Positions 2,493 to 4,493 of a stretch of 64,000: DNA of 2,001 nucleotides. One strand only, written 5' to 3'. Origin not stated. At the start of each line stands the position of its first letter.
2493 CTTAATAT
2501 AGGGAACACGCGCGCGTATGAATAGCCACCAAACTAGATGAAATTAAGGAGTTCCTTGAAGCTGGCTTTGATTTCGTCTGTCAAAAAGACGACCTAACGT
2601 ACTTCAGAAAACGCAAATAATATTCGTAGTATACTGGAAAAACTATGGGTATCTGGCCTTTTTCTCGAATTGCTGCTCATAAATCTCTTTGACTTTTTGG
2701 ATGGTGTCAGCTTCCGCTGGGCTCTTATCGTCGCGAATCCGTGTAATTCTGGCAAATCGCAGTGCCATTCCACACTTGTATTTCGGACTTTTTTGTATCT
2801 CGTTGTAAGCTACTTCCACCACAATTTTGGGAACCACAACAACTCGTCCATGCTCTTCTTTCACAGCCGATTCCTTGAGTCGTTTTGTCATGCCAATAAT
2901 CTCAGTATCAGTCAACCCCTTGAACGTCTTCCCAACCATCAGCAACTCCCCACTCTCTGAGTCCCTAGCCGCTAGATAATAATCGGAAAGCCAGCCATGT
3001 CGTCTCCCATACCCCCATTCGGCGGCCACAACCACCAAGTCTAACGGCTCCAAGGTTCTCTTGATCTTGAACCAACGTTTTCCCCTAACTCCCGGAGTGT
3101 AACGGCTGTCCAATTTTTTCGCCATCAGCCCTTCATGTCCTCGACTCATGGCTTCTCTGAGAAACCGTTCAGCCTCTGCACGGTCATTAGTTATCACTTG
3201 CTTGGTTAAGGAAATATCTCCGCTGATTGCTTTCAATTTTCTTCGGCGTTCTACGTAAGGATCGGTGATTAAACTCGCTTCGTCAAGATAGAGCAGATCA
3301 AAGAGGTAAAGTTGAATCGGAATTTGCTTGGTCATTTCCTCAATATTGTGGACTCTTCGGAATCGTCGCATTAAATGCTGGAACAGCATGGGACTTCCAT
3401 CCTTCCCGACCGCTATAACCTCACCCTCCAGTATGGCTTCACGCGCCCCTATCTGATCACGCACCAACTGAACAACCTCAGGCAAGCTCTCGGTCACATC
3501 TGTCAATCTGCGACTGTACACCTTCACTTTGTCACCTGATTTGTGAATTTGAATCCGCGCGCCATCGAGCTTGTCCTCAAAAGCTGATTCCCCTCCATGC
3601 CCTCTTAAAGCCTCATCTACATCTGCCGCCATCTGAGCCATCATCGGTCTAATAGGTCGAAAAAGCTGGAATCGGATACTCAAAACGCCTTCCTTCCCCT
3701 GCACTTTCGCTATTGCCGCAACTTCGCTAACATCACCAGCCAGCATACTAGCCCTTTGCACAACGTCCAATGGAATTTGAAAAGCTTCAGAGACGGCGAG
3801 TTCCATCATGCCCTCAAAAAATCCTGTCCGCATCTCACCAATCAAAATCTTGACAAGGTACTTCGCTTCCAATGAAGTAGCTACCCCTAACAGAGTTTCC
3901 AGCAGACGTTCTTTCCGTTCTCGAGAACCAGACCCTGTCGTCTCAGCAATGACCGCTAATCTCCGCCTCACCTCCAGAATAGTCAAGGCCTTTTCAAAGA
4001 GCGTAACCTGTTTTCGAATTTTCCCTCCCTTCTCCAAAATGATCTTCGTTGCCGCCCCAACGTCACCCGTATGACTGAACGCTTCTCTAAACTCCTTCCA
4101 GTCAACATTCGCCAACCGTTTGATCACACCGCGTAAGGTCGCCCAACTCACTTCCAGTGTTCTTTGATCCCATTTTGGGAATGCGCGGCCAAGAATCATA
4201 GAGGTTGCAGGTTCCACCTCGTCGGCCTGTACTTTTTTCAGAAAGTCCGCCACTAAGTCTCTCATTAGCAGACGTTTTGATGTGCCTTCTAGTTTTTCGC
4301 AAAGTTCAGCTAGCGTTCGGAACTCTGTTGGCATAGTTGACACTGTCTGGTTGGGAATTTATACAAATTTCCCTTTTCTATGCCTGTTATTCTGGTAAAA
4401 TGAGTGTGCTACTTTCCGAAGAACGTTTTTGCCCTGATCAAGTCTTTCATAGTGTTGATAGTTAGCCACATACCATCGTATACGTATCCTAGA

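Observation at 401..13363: Cassette-like array: single accessory genes individually bracketed by CG tracts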

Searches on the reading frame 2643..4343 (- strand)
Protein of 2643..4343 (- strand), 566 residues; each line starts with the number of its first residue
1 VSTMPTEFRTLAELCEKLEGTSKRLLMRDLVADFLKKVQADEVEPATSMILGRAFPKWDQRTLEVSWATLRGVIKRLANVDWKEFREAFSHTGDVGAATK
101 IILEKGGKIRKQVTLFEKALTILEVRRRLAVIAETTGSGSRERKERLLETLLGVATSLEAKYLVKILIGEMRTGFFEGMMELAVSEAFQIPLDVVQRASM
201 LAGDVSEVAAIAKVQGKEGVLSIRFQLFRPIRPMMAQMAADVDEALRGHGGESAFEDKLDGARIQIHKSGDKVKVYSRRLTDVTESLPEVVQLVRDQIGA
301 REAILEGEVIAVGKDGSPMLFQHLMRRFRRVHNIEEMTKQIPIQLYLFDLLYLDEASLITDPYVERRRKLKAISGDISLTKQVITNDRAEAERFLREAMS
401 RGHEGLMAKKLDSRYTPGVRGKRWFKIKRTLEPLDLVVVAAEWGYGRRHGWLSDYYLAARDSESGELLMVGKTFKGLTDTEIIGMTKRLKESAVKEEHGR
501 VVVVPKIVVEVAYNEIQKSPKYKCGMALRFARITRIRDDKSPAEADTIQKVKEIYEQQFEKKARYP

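Call 8: search_protein_families(library=pfam, proteins=[window:2643-4343:-], max_evalue=0.01)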
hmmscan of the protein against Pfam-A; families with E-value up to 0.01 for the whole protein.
window:2643-4343:- (566 aa): 4 families
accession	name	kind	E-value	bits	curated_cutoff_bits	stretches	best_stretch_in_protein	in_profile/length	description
PF01068.26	DNA_ligase_A_M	-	7.4e-56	189.5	26.2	1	233-428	1-204/204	ATP dependent DNA ligase domain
PF04675.19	DNA_ligase_A_N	-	8.5e-32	111.2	24.6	1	7-179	1-168/174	DNA ligase N terminus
PF04679.21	DNA_ligase_A_C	-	3e-14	53.7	27.5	1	448-540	1-94/94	ATP dependent DNA ligase C terminal region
PF09414.15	RNA_ligase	-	1.4e-05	25.8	27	1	255-428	5-171/171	RNA ligase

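Call 10: find_related_loci(query=window:2643-4343:-, collection=genome_contigs, flank=10000)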
Query window:2643-4343:- (566 aa) in genome_contigs; peptide patterns used: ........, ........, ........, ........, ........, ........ (x = any residue, [..] = any of these).
137 stretches matched a pattern; 68 encode a relative of the query (tblastn E <= 1e-3); 68 distinct loci.
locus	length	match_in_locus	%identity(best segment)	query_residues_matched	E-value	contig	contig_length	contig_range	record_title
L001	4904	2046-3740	84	1-565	0e+0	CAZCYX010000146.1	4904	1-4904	MAG TPA_asm: uncultured Candidatus Bathyarchaeia archaeon isolate binchicken_co187_15 genome assembly, contig: NODE_2024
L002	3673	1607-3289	75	4-565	0e+0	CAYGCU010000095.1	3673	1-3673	MAG TPA_asm: uncultured Candidatus Bathyarchaeia archaeon isolate ERP108616_co2_191 genome assembly, contig: NODE_59530_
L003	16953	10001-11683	73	4-565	0e+0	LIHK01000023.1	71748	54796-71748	MAG: Candidatus Bathyarchaeota archaeon BA2 ba2_17, whole genome shotgun sequence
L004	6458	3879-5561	74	4-565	0e+0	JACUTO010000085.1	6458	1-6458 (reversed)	MAG: Candidatus Bathyarchaeota archaeon isolate Kmv02 NODE_5643_length_6458_cov_36.304389, whole genome shotgun sequence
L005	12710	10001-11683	72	4-565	0e+0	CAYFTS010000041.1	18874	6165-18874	MAG TPA_asm: uncultured Candidatus Bathyarchaeia archaeon isolate ERP108616_co1_179 genome assembly, contig: k119_745634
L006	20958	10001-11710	71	1-566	0e+0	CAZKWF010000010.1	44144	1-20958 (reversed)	MAG TPA_asm: uncultured Candidatus Bathyarchaeia archaeon isolate binchicken_co294_181 genome assembly, contig: NODE_126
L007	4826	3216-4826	75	4-541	0e+0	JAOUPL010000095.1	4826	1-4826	MAG: Candidatus Bathyarchaeota archaeon isolate 8_1_Oct_SF_Bin52 8_1_Oct_SF_Bin52_scaffold_21866_c1, whole genome shotgu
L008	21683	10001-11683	74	4-565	0e+0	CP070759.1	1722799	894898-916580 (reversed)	MAG: Candidatus Bathyarchaeota archaeon isolate bin28 chromosome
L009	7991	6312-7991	71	4-564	0e+0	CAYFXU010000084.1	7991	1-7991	MAG TPA_asm: uncultured Candidatus Bathyarchaeia archaeon isolate ERP108616_co2_244 genome assembly, contig: NODE_18006_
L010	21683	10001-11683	70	4-565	0e+0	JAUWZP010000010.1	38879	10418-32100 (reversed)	MAG: Candidatus Bathyarchaeota archaeon isolate CSMAG_2739 CSMAG_2739_k141_250351_length_38879_cov_10.6029, whole genome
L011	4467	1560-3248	70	3-565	0e+0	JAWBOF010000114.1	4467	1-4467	MAG: Candidatus Bathyarchaeia archaeon isolate HHBFW-2_201803_bins_189 HHBFW-2_201803_bins_189_scaffold_114, whole genom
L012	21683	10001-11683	69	4-565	0e+0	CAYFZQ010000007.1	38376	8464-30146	MAG TPA_asm: uncultured Candidatus Bathyarchaeia archaeon isolate ERP108616_co2_541 genome assembly, contig: NODE_1234_l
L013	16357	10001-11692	69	1-565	0e+0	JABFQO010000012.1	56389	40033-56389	Candidatus Bathyarchaeota archaeon A05DMB-4 NODE_285_length_56389_cov_18.743760, whole genome shotgun sequence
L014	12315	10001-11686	70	3-565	0e+0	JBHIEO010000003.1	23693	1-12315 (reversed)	MAG: Candidatus Bathyarchaeia archaeon isolate b2.sp3_bin.21 NODE_429_length_23693_cov_4.467468, whole genome shotgun se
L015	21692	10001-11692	69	1-565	0e+0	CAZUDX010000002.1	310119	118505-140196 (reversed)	MAG TPA_asm: uncultured Candidatus Bathyarchaeia archaeon isolate SRP323688_co1_173 genome assembly, contig: NODE_46_len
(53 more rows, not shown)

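Call 22: find_encoding_contigs(protein=window:2643-4343:-, flank=10000, max_places=10)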
Protein window:2643-4343:- (566 aa): no gene with exactly this product is on record in the collection.

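Call 23: find_encoding_contigs(protein=window:2643-4334:-, flank=10000, max_places=10)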
Protein window:2643-4334:- (563 aa): 5 contigs read that carry it; 4 places shown.
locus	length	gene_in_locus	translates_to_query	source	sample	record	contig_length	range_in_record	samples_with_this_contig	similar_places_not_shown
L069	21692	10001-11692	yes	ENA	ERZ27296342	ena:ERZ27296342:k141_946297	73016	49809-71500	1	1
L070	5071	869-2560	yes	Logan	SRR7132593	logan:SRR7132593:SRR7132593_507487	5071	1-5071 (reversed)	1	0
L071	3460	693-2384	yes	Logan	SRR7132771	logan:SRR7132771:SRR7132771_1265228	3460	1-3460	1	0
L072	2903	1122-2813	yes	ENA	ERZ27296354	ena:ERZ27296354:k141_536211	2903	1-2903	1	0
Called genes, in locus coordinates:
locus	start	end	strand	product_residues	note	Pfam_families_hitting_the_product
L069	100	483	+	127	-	PF13424:TPR_12, PF14938:SNAP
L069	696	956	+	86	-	PF14947:HTH_45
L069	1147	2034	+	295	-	PF00561:Abhydrolase_1, PF12697:Abhydrolase_6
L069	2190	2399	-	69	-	-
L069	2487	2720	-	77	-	-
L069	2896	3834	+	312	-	PF12840:HTH_20 (faint), PF25213:HVO_A0261_N (faint)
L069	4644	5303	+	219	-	PF26351:DUF8091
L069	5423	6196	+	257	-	PF10988:DUF2807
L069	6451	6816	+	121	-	PF19851:DUF6326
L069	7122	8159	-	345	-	PF00561:Abhydrolase_1, PF12697:Abhydrolase_6, PF12146:Hydrolase_4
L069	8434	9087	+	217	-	PF00881:Nitroreductase, PF14512:TM1586_NiRdase (faint)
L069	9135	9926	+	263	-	PF00483:NTP_transferase, PF12804:NTP_transf_3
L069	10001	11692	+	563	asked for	PF04675:DNA_ligase_A_N, PF01068:DNA_ligase_A_M, PF09414:RNA_ligase (weak), PF04679:DNA_ligase_A_C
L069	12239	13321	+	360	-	PF02353:CMAS, PF01209:Ubie_methyltran, PF05401:NodS, PF13489:Methyltransf_23, PF13847:Methyltransf_31, PF08241:Methyltransf_11, PF08242:Methyltransf_12, PF13649:Methyltransf_25, +2 more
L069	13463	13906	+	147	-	-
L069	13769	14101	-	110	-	-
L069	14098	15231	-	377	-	PF07690:MFS_1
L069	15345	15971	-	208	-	PF00117:GATase, PF07722:Peptidase_C26 (weak)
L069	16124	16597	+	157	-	-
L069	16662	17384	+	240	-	PF13489:Methyltransf_23, PF01209:Ubie_methyltran (weak), PF13649:Methyltransf_25, PF13847:Methyltransf_31, PF08241:Methyltransf_11, PF08242:Methyltransf_12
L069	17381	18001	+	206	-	PF00583:Acetyltransf_1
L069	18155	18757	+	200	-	PF01841:Transglut_core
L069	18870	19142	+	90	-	-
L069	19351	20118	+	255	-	PF01026:TatD_DNase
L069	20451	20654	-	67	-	-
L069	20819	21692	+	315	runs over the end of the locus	PF04951:Peptidase_M55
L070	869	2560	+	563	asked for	PF04675:DNA_ligase_A_N, PF01068:DNA_ligase_A_M, PF09414:RNA_ligase (weak), PF04679:DNA_ligase_A_C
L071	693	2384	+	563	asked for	PF04675:DNA_ligase_A_N, PF01068:DNA_ligase_A_M, PF09414:RNA_ligase (weak), PF04679:DNA_ligase_A_C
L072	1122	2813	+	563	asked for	PF04675:DNA_ligase_A_N, PF01068:DNA_ligase_A_M, PF09414:RNA_ligase (weak), PF04679:DNA_ligase_A_C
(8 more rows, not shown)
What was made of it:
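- Checked: Four independent assemblies give the same sequence (call 23).
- The sequence is identical in four independent assemblies (ENA and Logan) (call 23).
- Tried and rejected: All four assemblies are identical (call 23).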

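Call 50: find_related_loci(query=window:2643-4334:-, collection=metagenome_contigs, flank=10000)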
Query window:2643-4334:- (563 aa) in metagenome_contigs; peptide patterns used: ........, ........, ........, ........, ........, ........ (x = any residue, [..] = any of these).
414 stretches matched a pattern; 348 encode a relative of the query (tblastn E <= 1e-3); the best 80 are kept; 80 distinct loci.
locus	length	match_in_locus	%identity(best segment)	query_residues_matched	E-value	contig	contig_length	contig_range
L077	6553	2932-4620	84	1-563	0e+0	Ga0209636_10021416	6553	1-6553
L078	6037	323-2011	85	1-562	0e+0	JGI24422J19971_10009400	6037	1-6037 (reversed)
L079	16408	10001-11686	85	1-562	0e+0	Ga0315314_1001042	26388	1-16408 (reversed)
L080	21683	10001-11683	85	1-561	0e+0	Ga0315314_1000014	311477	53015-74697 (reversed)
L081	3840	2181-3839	85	1-552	0e+0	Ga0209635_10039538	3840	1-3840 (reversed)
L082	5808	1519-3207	85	1-563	0e+0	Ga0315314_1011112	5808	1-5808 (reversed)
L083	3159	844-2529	77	1-562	0e+0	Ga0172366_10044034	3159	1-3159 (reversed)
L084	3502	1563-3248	77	1-562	0e+0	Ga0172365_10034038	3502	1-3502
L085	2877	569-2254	83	1-562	0e+0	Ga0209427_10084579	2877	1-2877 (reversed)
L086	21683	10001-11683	77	1-562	0e+0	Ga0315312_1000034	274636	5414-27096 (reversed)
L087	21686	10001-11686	76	1-562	0e+0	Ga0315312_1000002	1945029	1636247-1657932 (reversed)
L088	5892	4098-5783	75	1-562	0e+0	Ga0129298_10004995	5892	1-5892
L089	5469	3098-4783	75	1-562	0e+0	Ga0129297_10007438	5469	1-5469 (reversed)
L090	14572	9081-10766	75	1-562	0e+0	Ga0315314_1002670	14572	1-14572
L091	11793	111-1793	74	1-562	0e+0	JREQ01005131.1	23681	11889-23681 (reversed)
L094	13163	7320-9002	75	1-562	0e+0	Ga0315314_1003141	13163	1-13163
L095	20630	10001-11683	75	1-562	0e+0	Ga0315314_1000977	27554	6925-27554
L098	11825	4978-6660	75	1-562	0e+0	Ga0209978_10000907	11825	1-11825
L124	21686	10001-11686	85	1-562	0e+0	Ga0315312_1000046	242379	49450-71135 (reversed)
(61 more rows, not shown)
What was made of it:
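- The same pattern appears in MAGs and contigs from many studies and assemblers (calls 10, 50).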

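Call 54: search_protein_families(library=pfam, proteins=[L091:1875-2189:+, L091:2510-3685:+, L091:3882-4571:-, L091:4711-5736:+, L091:5762-6478:-, L091:6569-6892:+, L091:7043-7996:+, L091:8070-9527:-, L091:9953-11194:+], max_evalue=0.01)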
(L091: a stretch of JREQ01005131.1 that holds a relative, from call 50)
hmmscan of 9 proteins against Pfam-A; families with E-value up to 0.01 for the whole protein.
L091:1875-2189:+ (104 aa): 5 families
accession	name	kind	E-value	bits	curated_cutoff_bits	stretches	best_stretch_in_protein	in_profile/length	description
PF14947.12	HTH_45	-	1.3e-11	44.7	25.5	1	9-88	1-68/77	Winged helix-turn-helix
PF01638.23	HxlR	-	0.00022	21.4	20.8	1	31-91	15-78/91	HxlR-like helix-turn-helix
PF01022.26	HTH_5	-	0.00026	21.3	22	1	31-65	12-46/47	Bacterial regulatory protein, arsR family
PF08100.18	Dimerisation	-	0.0021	18.3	25.6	1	19-81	30-86/93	O-methyltransferase dimerisation domain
PF14277.12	DUF4364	-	0.0087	16.3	26.9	0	51-91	36-75/162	Domain of unknown function (DUF4364)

L091:2510-3685:+ (391 aa): 12 families
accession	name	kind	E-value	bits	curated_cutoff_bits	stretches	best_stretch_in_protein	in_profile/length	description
PF00037.32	Fer4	-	6.6e-10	38.8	21.1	1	305-327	2-24/24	4Fe-4S binding domain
PF14697.11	Fer4_21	-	2.3e-08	34.5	35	2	304-357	1-57/59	4Fe-4S dicluster domain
PF12837.12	Fer4_6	-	1.1e-06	28.8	25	2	334-357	1-24/24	4Fe-4S binding domain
PF13187.11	Fer4_9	-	2.1e-06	28.1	27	1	310-357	1-52/52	4Fe-4S dicluster domain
PF13237.11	Fer4_10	-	4.8e-06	26.8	25.5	1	306-352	4-52/53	4Fe-4S dicluster domain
PF12838.12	Fer4_7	-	4.9e-06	27.4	27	1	310-353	1-49/52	4Fe-4S dicluster domain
PF12797.12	Fer4_2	-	0.00012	22.3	24.5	2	305-322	4-21/22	4Fe-4S binding domain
PF13534.11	Fer4_17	-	0.00099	20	22.2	0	275-324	5-59/61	4Fe-4S dicluster domain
PF25160.1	LdpA_Fe-S-bd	-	0.0015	18.7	27.6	1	317-357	9-43/49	LdpA Fe-S cluster-binding domain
PF13183.11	Fer4_8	-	0.0046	17.9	27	0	340-363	3-23/68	4Fe-4S dicluster domain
PF13484.11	Fer4_16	-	0.0096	17.1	30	0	310-333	1-23/66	4Fe-4S double cluster binding domain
PF01978.25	TrmB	-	0.0099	16.1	25.6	0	75-121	21-66/68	Sugar-specific transcriptional regulator TrmB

L091:3882-4571:- (229 aa): 5 families
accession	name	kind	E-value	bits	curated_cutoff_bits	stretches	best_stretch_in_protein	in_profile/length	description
PF00753.33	Lactamase_B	-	1.2e-22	81.3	22.7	1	23-201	4-192/196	Metallo-beta-lactamase superfamily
PF12706.13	Lactamase_B_2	-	1.7e-06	28.2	27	1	38-171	4-143/200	Beta-lactamase superfamily domain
PF19583.5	ODP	-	2.4e-06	28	27.2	1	25-191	3-158/194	ODP family beta lactamase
PF23023.1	Anti-Pycsar_Apyc1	-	0.00074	19.5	50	1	29-87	24-79/250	Anti-Pycsar protein Apyc1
PF02112.21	PDEase_II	-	0.0072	15.9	23.7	0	61-80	80-99/340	cAMP phosphodiesterases class-II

L091:4711-5736:+ (341 aa): 1 family
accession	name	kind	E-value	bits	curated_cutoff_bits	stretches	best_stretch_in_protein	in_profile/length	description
PF00296.26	Bac_luciferase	-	6.8e-54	183.8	27.9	1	30-276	17-245/314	Luciferase-like monooxygenase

L091:5762-6478:- (238 aa): 3 families
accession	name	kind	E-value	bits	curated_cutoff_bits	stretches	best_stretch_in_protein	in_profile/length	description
PF07973.19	tRNA_SAD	-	1.4e-13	51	24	1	191-234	1-44/44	Threonyl and Alanyl tRNA synthetase second additional domain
PF01411.24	tRNA-synt_2c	-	8.4e-12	44.8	30.3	1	14-94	473-552/552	tRNA synthetases class II (A)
PF14134.11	DUF4301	-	0.0051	16.1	27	1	57-161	131-226/507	Domain of unknown function (DUF4301)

L091:6569-6892:+ (107 aa): 3 families
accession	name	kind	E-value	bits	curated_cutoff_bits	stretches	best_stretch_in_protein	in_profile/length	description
PF18480.7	DUF5615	-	1.3e-12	48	23.8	1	15-83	2-71/110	Domain of unknown function (DUF5615)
PF18478.7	PIN_10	-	1.2e-05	25.7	26.2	1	21-69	13-61/84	PIN like domain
PF01927.22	Mut7-C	-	0.00018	22.1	23.3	1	15-82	2-62/146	Mut7-C RNAse domain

L091:7043-7996:+ (317 aa): 1 family
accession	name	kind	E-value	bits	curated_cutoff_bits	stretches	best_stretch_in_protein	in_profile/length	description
PF00730.31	HhH-GPD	-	8.1e-06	26.6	26.2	1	139-284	3-106/108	HhH-GPD superfamily base excision DNA repair protein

L091:8070-9527:- (485 aa): 2 families
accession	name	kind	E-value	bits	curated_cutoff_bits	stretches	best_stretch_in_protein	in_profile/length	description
PF11794.13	HpaB_N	-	6e-82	275.7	35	1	5-274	1-270/270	4-hydroxyphenylacetate 3-hydroxylase N terminal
PF03241.18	HpaB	-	2.6e-40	138.2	25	1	292-475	12-202/202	4-hydroxyphenylacetate 3-hydroxylase C terminal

L091:9953-11194:+ (413 aa): 5 families
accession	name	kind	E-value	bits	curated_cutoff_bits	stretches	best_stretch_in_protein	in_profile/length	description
PF00441.29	Acyl-CoA_dh_1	-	7.8e-34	117.4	22.4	1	233-381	1-147/150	Acyl-CoA dehydrogenase, C-terminal domain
PF02771.21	Acyl-CoA_dh_N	-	1.3e-26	93.6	22.9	1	10-122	1-113/113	Acyl-CoA dehydrogenase, N-terminal domain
PF02770.24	Acyl-CoA_dh_M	-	9.6e-19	67.8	33.3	1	127-221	2-97/97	Acyl-CoA dehydrogenase, middle domain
PF08028.16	Acyl-CoA_dh_2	-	6.1e-14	52.9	22.7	1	249-368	2-129/134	Acyl-CoA dehydrogenase, C-terminal domain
PF22924.1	ACOX_C_alpha1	-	3e-05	24.3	27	1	314-379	99-164/169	Acyl-CoA oxidase, C-alpha1 domain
